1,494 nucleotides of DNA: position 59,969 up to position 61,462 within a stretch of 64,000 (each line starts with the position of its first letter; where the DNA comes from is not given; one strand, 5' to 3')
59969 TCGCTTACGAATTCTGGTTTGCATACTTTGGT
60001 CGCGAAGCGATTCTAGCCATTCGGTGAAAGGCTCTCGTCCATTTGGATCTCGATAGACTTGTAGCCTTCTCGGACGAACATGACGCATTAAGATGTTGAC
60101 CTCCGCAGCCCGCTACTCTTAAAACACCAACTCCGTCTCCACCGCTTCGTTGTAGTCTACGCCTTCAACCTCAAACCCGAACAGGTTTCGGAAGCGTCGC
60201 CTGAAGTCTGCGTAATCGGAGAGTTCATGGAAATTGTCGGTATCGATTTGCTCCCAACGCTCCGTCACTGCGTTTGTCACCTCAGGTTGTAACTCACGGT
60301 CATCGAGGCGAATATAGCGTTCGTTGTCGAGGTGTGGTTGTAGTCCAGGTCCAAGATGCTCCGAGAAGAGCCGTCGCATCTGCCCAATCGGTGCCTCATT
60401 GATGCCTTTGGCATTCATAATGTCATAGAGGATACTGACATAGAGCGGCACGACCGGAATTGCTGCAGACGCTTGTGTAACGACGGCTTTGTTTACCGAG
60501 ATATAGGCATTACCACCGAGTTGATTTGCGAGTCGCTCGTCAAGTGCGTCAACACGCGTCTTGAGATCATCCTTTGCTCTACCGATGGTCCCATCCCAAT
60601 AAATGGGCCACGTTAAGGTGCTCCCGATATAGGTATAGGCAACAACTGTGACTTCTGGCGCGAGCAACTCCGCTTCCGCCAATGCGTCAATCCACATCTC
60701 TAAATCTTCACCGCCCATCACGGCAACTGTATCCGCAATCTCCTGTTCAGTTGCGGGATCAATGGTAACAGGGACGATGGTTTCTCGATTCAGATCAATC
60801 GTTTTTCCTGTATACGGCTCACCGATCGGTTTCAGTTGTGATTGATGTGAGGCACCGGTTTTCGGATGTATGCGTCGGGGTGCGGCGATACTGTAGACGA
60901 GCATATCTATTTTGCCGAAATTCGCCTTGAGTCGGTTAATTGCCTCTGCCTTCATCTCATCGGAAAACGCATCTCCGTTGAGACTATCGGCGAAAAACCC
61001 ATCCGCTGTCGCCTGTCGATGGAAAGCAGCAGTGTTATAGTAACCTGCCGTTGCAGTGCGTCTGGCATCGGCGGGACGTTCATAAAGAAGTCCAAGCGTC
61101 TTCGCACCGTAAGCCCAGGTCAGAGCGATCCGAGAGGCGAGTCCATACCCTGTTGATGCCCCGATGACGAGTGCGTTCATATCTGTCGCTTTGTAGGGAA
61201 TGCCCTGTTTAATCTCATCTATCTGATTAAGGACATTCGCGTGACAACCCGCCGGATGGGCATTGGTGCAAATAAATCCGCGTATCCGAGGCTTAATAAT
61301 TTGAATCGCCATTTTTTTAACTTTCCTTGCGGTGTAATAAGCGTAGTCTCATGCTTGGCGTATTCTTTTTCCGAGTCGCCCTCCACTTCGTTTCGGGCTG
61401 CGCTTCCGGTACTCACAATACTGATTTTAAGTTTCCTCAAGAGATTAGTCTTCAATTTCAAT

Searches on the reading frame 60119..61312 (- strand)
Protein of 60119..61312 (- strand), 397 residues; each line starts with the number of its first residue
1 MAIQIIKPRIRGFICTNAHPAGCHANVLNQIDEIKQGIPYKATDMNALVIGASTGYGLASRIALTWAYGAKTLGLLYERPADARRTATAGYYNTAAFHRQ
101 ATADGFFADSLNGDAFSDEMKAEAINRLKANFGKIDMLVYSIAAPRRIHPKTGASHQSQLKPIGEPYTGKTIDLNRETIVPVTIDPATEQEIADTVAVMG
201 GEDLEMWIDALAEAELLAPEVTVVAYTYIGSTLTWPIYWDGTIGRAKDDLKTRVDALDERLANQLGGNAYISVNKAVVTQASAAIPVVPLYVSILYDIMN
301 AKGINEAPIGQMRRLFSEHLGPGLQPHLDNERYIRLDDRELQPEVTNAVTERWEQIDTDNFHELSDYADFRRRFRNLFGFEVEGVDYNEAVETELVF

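Call 30: search_protein_families(library=pfam, proteins=[window:60119-61312:-])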
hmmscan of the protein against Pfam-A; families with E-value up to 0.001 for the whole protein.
window:60119-61312:- (397 aa): 3 families
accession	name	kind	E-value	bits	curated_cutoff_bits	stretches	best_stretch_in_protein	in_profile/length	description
PF12241.14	Enoyl_reductase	-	2.9e-101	338.2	22.1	1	85-320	1-235/236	Trans-2-enoyl-CoA reductase catalytic region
PF12242.14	Eno-Rase_NADH_b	-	5.7e-31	106.6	23.4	1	5-82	1-78/79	NAD(P)H binding domain of trans-2-enoyl-CoA reductase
PF07055.18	Eno-Rase_FAD_bd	-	6.8e-22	78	25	1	328-391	1-64/64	Enoyl reductase FAD binding domain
